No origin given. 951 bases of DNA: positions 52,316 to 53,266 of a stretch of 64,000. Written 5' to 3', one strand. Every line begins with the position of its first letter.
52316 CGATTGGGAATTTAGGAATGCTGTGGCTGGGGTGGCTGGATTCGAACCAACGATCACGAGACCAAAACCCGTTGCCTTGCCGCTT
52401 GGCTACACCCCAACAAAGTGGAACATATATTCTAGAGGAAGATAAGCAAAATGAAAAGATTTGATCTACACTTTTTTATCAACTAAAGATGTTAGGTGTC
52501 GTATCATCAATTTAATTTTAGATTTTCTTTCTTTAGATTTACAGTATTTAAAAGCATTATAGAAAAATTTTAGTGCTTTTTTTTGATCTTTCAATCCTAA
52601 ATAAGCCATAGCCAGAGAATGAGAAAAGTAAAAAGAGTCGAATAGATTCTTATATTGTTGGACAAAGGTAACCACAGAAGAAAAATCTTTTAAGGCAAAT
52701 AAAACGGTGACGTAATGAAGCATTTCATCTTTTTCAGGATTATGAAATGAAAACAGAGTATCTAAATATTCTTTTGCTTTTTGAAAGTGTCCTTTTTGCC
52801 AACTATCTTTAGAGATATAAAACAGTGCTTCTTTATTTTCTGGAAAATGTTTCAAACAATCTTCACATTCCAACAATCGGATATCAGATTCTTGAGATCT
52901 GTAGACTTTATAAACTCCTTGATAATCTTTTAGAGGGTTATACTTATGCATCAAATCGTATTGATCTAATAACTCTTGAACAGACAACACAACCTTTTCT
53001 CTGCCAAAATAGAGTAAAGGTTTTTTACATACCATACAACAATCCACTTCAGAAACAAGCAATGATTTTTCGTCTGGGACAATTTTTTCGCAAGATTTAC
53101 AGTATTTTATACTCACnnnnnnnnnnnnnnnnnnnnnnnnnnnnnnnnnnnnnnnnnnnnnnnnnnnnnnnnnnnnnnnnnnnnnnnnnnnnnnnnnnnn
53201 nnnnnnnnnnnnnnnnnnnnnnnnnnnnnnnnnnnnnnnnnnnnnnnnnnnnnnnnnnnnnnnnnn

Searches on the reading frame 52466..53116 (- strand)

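Call 26: search_protein_families(library=pfam, proteins=[window:52466-53116:-], max_evalue=0.001)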
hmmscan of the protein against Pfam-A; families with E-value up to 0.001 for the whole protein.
window:52466-53116:- (216 aa): 1 family
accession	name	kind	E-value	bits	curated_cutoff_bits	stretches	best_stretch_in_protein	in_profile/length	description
PF07719.23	TPR_2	-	0.0009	19.6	27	0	96-120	2-26/34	Tetratricopeptide repeat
